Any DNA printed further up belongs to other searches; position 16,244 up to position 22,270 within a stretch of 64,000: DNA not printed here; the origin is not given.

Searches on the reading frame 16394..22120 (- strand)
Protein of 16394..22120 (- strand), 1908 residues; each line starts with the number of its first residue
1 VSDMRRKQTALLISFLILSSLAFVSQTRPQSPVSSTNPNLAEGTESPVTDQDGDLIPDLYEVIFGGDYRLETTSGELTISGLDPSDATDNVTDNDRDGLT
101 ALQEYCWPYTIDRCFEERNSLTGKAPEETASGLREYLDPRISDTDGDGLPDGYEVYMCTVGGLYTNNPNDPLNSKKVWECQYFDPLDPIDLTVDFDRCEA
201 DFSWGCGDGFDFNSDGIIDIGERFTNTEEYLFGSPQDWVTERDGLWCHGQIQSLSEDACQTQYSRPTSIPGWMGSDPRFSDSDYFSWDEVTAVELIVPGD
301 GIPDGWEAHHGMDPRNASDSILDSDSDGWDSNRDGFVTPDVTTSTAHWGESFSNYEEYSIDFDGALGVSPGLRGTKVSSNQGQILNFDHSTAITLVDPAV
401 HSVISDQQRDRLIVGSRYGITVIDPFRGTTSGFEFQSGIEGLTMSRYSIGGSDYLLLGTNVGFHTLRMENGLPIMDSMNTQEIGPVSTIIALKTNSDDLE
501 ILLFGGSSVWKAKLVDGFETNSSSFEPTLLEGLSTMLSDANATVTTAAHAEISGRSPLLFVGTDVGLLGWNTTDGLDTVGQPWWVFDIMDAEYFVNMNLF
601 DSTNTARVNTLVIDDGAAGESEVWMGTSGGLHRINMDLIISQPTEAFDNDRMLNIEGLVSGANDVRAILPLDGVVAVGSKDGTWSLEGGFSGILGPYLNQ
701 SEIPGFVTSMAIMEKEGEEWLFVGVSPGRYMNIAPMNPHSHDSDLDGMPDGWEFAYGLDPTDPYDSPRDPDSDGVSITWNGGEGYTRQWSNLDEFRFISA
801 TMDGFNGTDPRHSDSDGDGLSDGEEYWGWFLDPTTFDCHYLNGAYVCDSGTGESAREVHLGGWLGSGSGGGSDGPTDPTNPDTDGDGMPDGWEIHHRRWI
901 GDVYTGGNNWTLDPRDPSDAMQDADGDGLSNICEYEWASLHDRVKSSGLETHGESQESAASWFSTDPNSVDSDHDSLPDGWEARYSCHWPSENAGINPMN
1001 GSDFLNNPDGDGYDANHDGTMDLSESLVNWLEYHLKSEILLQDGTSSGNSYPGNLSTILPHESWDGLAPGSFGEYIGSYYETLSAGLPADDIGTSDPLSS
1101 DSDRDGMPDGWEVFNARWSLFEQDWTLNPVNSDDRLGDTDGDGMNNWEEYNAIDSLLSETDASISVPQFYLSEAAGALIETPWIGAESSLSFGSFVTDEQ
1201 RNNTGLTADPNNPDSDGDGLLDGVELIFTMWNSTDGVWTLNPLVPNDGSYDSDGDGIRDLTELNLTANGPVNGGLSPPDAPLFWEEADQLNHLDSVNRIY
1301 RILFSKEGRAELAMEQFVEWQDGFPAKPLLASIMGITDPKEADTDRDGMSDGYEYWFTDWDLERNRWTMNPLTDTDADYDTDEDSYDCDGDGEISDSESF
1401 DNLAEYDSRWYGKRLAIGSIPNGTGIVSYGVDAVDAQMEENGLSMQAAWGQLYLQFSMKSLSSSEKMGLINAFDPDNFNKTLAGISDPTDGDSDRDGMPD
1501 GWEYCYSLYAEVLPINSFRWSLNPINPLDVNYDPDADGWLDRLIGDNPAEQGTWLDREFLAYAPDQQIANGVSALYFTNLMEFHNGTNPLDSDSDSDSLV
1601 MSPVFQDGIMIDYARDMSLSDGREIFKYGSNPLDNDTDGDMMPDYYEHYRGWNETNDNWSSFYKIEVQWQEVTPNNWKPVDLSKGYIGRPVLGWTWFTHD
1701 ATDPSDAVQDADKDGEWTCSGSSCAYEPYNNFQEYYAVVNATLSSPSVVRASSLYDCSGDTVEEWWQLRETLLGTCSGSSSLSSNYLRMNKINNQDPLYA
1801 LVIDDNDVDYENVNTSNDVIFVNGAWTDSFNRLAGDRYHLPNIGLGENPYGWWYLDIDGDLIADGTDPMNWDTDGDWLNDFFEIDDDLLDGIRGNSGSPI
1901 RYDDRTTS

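Call 9: search_protein_families(library=pfam, proteins=[window:16394-22120:-], max_evalue=0.001)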
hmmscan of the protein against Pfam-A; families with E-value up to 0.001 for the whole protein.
window:16394-22120:- (1908 aa): 1 family
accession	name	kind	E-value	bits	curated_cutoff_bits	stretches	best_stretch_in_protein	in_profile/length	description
PF18884.5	TSP3_bac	-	1.9e-11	44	25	0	143-155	1-13/22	Bacterial TSP3 repeat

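Call 79: search_protein_families(library=ncbifam, proteins=[window:16394-22111:-], max_evalue=0.001)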
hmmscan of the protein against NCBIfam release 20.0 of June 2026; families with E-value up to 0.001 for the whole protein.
window:16394-22111:- (1905 aa): 1 family
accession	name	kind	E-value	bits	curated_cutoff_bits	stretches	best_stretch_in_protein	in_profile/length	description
NF033765.2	gliding_CglD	equivalog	2.3e-13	48.9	400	1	734-949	202-424/1124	adventurous gliding motility lipoprotein CglD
